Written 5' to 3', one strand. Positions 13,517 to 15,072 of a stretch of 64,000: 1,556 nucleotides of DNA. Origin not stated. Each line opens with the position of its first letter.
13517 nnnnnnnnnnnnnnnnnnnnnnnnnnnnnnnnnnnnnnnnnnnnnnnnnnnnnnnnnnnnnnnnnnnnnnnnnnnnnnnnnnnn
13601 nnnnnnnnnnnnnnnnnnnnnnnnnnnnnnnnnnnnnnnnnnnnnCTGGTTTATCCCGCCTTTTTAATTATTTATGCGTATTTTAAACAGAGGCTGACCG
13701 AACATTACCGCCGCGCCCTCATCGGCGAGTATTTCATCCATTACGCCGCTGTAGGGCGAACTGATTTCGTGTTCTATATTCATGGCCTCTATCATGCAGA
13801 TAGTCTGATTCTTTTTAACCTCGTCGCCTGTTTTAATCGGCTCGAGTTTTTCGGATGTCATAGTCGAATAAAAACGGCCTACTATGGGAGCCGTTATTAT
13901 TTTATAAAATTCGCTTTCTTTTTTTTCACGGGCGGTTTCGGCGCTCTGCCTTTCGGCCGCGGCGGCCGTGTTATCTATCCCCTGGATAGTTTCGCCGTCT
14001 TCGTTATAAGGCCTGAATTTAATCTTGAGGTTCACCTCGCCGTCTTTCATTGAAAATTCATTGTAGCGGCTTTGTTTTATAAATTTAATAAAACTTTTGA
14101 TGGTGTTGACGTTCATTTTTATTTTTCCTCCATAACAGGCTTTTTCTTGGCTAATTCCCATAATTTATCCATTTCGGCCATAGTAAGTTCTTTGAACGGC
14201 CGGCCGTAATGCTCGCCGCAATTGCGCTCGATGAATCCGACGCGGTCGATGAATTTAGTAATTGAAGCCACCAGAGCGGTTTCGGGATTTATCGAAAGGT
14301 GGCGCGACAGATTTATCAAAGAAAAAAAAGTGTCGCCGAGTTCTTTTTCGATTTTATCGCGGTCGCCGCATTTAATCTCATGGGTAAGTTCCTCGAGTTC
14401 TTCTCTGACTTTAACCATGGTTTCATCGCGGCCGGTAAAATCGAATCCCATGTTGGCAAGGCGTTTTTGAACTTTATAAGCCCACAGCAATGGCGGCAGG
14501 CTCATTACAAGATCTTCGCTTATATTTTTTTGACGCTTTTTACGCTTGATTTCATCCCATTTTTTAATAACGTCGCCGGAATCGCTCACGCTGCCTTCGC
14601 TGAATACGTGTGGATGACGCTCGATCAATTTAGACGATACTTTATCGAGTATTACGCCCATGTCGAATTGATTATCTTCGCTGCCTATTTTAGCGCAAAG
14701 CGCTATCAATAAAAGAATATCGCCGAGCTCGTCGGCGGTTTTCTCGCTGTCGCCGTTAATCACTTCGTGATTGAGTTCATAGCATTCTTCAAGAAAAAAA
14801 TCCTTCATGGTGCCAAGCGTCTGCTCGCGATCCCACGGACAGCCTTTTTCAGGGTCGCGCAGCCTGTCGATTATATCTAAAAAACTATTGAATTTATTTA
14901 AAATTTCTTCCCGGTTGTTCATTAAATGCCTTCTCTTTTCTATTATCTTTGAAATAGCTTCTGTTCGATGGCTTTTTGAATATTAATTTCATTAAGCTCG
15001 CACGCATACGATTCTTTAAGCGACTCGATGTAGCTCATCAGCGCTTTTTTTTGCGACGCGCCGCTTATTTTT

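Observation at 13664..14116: BCCP (accB) lacking the biotin-attachment lysine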

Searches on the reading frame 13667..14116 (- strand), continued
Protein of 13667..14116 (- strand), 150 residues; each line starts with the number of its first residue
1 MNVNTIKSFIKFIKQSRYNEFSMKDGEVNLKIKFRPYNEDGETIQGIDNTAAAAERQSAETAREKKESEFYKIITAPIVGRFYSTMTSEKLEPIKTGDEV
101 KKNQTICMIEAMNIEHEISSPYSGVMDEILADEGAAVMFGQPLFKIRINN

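Call 51: fold_search(model_id=the predicted structure, library=pdb)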
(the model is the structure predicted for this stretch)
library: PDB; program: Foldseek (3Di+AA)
matches with E <= 10: 329; with E <= 0.001: 61
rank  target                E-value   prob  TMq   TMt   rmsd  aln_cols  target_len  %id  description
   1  9a87                  2.8e-06  1.00  0.46  0.85   2.0        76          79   36  The structure of C-terminal domain of the Arabidopsis BCCP1 (released 2025-04-09)
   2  5gua                  3.9e-06  1.00  0.44  0.89   1.6        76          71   34  Structure of biotin carboxyl carrier protein from pyrococcus horikoshi OT3 (delta N79) A138Y mutant (released 2017-08-30)
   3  2d5d_A                5.1e-06  1.00  0.43  0.89   1.3        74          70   36  Structure of Biotin Carboxyl Carrier Protein (74Val start) from Pyrococcus horikoshi OT3 Ligand Free Form II (released 2006-05-01)
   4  5gu8                  5.1e-06  1.00  0.43  0.87   1.6        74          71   36  Structure of biotin carboxyl carrier protein from pyrococcus horikoshi OT3 (delta N79) wild type (released 2017-08-30)
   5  2evb                  6.0e-06  1.00  0.44  0.85   1.7        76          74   36  Structure of Biotin Carboxyl Carrier Protein (74Val start) from Pyrococcus horikoshi OT3 Ligand Free Form I (released 2006-05-01)
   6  4hr7_G                1.3e-05  1.00  0.46  0.88   1.9        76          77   36  Crystal Structure of Biotin Carboxyl Carrier Protein-Biotin Carboxylase Complex from E.coli (released 2013-03-13)
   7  1a6x_MODEL_1_A        1.4e-05  1.00  0.46  0.76   8.8       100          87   31  STRUCTURE OF THE APO-BIOTIN CARBOXYL CARRIER PROTEIN (APO-BCCP87) OF ESCHERICHIA COLI ACETYL-COA CARBOXYLASE,  (released 1998-10-14)
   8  1bdo                  1.4e-05  1.00  0.46  0.84   2.0        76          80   36  STRUCTURE OF THE BIOTINYL DOMAIN OF ACETYL-COENZYME A CARBOXYLASE DETERMINED BY MAD PHASING (released 1996-08-01)
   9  2ejf_C                1.5e-05  1.00  0.44  0.93   1.1        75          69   36  Crystal Structure Of The Biotin Protein Ligase (Mutations R48A and K111A) and Biotin Carboxyl Carrier Protein Complex  (released 2008-03-18)
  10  5gu9                  2.4e-05  1.00  0.43  0.89   1.1        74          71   35  Structure of biotin carboxyl carrier protein from pyrococcus horikoshi OT3 (delta N79) A138I mutant (released 2017-08-30)
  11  9yx0_A                2.9e-05  1.00  0.41  0.11   6.1        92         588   23  Structure of the 3-methylcrotonyl-coenzyme A carboxylase from Mycobacterium smegmatis (released 2025-11-26)
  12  9yx2_A                9.2e-05  1.00  0.44  0.12  14.1       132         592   17  Structure of the long chain acyl-CoA carboxylase complex from Mycobacterium smegmatis with ATP, bicarbonate, and propi (released 2025-11-26)
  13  3bdo_MODEL_1_A        1.1e-04  1.00  0.44  0.76   2.7        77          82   34  SOLUTION STRUCTURE OF APO-BIOTINYL DOMAIN FROM ACETYL COENZYME A CARBOXYLASE OF ESCHERICHIA COLI DETERMINED BY (released 1999-04-26)
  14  4hr7_D                1.1e-04  1.00  0.45  0.83   2.0        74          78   35  Crystal Structure of Biotin Carboxyl Carrier Protein-Biotin Carboxylase Complex from E.coli (released 2013-03-13)
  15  5ks8_F                1.2e-04  1.00  0.42  0.14  20.8       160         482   19  Crystal structure of two-subunit pyruvate carboxylase from Methylobacillus flagellatus (released 2016-10-19)
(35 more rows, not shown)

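Call 52: find_encoding_contigs(protein=P0106, flank=10000, max_places=2)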
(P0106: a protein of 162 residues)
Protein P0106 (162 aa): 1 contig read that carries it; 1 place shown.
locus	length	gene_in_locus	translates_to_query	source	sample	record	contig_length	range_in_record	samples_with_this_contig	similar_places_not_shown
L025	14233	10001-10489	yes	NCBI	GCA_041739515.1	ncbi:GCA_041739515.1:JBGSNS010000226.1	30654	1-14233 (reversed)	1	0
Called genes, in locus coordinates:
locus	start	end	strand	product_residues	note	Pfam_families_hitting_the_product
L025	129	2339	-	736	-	PF17764:PriA_3primeBD, PF00270:DEAD, PF04851:ResIII, PF18319:Zn_ribbon_PriA, PF00271:Helicase_C (weak), PF18074:PriA_C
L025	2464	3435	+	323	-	PF11104:PilM_2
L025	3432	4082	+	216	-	PF05137:PilN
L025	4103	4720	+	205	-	PF04350:PilO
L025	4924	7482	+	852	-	PF11741:AMIN, PF07660:STN (weak), PF03958:Secretin_N, PF00263:Secretin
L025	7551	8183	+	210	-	-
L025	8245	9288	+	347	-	-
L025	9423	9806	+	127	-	-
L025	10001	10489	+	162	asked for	PF00364:Biotin_lipoyl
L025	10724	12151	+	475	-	PF00289:Biotin_carb_N, PF02222:ATP-grasp, PF02786:CPSase_L_D2, PF07478:Dala_Dala_lig_C, PF02785:Biotin_carb_C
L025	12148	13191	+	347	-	PF07610:DUF1573, PF22544:HYDIN_VesB_CFA65-like_Ig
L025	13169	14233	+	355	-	?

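Call 53: find_encoding_contigs(protein=P0091, flank=10000, max_places=2)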
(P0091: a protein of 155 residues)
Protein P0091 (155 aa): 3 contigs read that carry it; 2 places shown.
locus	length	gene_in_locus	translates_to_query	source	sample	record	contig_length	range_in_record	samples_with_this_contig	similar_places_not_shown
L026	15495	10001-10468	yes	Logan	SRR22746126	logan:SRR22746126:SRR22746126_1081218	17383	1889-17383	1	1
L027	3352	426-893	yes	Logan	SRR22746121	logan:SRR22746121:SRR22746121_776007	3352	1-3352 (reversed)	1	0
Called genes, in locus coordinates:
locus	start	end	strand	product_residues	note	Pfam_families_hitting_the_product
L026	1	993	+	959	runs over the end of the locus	?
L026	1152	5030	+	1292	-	PF00668:Condensation, PF00501:AMP-binding, PF13193:AMP-binding_C (weak), PF00550:PP-binding (faint), PF00668:Condensation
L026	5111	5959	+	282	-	PF02737:3HCDH_N, PF00725:3HCDH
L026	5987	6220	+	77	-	PF00550:PP-binding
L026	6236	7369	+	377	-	PF02771:Acyl-CoA_dh_N, PF02770:Acyl-CoA_dh_M, PF00441:Acyl-CoA_dh_1, PF08028:Acyl-CoA_dh_2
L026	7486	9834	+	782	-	PF05977:MFS_3, PF07690:MFS_1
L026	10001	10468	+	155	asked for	PF00364:Biotin_lipoyl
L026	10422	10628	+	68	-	PF22624:AASDHPPT_N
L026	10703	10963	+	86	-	PF01648:ACPS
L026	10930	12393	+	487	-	PF25917:BSH_RND (weak), PF25973:BSH_CzcB (weak), PF25990:Beta-barrel_YknX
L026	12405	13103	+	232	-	PF00005:ABC_tran, PF02463:SMC_N (faint), PF13304:AAA_21 (faint)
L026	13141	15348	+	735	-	PF02687:FtsX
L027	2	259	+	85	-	?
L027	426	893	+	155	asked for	PF00364:Biotin_lipoyl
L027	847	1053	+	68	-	PF22624:AASDHPPT_N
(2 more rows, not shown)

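Call 58: list_cluster_members(proteins=[P0022, P0024, P0025, P0026, P0027, P0028, P0029, P0030, P0032, P0033])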
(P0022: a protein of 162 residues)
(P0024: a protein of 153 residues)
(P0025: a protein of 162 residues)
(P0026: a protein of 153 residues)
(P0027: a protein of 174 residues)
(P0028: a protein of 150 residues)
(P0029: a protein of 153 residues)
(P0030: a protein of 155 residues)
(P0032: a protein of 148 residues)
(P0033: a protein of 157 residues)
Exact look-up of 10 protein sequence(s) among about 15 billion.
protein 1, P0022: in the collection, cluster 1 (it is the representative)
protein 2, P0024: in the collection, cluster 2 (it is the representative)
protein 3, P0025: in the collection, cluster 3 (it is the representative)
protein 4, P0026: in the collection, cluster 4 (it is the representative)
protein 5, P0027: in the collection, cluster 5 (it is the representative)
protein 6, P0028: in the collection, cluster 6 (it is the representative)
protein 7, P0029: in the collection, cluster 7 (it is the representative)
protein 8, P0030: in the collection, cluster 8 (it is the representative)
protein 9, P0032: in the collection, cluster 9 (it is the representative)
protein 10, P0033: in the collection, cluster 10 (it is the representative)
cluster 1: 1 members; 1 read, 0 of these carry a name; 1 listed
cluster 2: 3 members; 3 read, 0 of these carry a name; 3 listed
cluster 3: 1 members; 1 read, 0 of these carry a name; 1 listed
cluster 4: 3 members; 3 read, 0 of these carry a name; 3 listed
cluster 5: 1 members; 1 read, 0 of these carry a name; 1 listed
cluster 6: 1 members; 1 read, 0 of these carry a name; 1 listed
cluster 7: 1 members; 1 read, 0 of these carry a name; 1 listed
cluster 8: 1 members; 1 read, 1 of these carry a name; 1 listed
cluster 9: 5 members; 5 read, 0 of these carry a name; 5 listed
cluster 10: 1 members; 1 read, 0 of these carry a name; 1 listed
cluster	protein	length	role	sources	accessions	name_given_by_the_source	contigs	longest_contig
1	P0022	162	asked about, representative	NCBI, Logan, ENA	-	-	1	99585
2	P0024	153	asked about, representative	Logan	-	-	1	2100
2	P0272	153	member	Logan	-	-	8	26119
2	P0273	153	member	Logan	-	-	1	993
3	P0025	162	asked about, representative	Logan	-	-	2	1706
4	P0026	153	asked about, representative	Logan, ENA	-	-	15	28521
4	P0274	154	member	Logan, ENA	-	-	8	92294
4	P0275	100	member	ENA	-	-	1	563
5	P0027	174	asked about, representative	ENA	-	-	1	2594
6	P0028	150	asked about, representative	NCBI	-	-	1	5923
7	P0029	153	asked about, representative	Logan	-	-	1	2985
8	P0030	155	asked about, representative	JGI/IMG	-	acetyl-CoA carboxylase biotin carboxyl carrier protein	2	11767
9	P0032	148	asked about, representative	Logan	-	-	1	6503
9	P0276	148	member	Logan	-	-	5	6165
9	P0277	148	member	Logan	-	-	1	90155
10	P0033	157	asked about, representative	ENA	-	-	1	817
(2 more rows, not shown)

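Call 60: find_encoding_contigs(protein=P0022, flank=8000, max_places=1)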
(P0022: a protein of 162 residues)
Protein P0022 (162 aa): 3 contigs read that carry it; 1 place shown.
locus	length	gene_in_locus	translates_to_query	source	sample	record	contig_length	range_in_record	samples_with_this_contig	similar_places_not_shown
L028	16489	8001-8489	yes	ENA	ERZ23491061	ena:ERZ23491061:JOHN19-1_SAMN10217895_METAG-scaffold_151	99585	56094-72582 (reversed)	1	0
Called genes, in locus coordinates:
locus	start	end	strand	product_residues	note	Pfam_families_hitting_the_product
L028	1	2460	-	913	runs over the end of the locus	PF01368:DHH, PF00571:CBS, PF01743:PolyA_pol, PF12627:PolyA_pol_RNAbd (weak)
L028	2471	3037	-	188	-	PF05683:Fumerase_C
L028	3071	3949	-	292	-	PF05681:Fumerase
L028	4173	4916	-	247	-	PF03330:DPBB_1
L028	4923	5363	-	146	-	PF13664:DUF4149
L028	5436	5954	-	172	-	PF00565:SNase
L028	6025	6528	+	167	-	-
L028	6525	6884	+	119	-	-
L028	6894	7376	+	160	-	PF01220:DHquinase_II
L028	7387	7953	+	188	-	PF08207:EFP_N, PF01132:EFP, PF09285:Elong-fact-P_C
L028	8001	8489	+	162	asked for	PF25984:BSH_YknX (faint), PF00364:Biotin_lipoyl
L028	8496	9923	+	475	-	PF00289:Biotin_carb_N, PF02786:CPSase_L_D2, PF02222:ATP-grasp (weak), PF07478:Dala_Dala_lig_C, PF02785:Biotin_carb_C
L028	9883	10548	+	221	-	PF02581:TMP-TENI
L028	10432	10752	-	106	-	-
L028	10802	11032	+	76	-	-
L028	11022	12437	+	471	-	PF08242:Methyltransf_12 (weak)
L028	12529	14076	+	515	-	-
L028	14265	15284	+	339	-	PF13776:DUF4172, PF02661:Fic, PF22168:DIP2311-like_C (weak)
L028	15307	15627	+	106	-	-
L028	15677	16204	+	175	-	PF11185:DUF2971 (weak)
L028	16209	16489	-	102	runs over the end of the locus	PF03795:YCII (weak)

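Call 61: find_related_loci(query=A3, collection=metagenome_contigs, flank=10000)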
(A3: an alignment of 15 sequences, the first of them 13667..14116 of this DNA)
Query A3 (150 aa) in metagenome_contigs; peptide patterns used: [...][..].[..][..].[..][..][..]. (x = any residue, [..] = any of these).
236 stretches matched a pattern; 10 encode a relative of the query (tblastn E <= 1e-3); 10 distinct loci.
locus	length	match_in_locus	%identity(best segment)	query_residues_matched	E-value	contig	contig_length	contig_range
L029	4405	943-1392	91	1-150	4e-93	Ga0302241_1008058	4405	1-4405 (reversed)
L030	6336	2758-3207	81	1-150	1e-82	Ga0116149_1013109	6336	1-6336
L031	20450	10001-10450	77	1-150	9e-76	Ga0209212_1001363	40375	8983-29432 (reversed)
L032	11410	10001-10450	77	1-150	1e-76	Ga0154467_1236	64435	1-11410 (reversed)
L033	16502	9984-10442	66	1-149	2e-64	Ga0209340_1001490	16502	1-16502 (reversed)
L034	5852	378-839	59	1-149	5e-60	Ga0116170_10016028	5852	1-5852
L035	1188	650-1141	53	1-150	2e-55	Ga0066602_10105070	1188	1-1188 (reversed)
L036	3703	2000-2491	52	1-150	3e-52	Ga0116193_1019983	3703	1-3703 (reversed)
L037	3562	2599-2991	53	16-148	2e-44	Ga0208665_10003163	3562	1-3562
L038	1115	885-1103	48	74-146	4e-23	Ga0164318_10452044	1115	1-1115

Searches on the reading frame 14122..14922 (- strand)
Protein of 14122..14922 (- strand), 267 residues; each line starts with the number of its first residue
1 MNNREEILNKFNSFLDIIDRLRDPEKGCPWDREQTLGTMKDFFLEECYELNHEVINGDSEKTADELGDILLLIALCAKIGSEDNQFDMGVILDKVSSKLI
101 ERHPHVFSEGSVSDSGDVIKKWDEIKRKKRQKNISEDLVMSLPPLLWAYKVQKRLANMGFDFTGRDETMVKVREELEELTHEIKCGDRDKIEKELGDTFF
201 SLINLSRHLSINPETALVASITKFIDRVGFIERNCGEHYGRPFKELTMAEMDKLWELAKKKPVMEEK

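Call 4: search_protein_families(library=pfam, proteins=[window:14122-14922:-], max_evalue=0.01)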
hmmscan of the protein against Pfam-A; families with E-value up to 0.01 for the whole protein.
window:14122-14922:- (267 aa): 3 families
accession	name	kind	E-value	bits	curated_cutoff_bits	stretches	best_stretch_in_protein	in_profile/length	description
PF03819.22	MazG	-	2.9e-29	101.6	22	2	34-107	1-74/74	MazG nucleotide pyrophosphohydrolase domain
PF01503.22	PRA-PH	-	1.6e-06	28.8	21.3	0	169-215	31-77/86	Phosphoribosyl-ATP pyrophosphohydrolase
PF12643.12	MazG-like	-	0.00053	20.6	27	0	171-232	17-74/85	MazG-like family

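Call 5: search_protein_families(library=ncbifam, proteins=[window:14122-14922:-], max_evalue=0.01)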
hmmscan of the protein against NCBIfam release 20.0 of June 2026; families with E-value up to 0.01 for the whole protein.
window:14122-14922:- (267 aa): 10 families
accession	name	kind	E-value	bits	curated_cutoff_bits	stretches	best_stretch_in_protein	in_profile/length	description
NF007113.1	PRK09562.1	equivalog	6.9e-81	271.6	208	1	11-261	2-251/251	nucleoside triphosphate pyrophosphohydrolase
NF052436.1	YabN_Meth_PPase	exception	8.2e-77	259.2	525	1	5-260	225-486/486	bifunctional methyltransferase/pyrophosphohydrolase YabN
TIGR00444.1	mazG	subfamily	3.6e-69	233.2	148.3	1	17-259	1-248/248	MazG family protein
NF008986.0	PRK12333.1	equivalog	3.4e-37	128.4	292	1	13-222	3-193/204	nucleoside triphosphate pyrophosphohydrolase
NF008991.0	PRK12334.2-3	equivalog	4.5e-31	108.7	696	2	16-160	141-287/454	nucleoside triphosphate pyrophosphohydrolase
NF008989.0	PRK12334.2-1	equivalog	4.7e-30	104.7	494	1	15-233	119-322/328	nucleoside triphosphate pyrophosphohydrolase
NF008990.0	PRK12334.2-2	equivalog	2.4e-29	103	884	1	16-160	149-295/436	nucleoside triphosphate pyrophosphohydrolase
NF008988.0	PRK12334.1-4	equivalog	4e-29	101.5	501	1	14-161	136-283/335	nucleoside triphosphate pyrophosphohydrolase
NF008987.0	PRK12334.1-1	equivalog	2.2e-19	69.8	375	1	17-160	93-236/326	nucleoside triphosphate pyrophosphohydrolase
TIGR03188.1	histidine_hisI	equivalog_domain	8.2e-07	29.2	42.7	1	164-214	28-78/84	phosphoribosyl-ATP diphosphatase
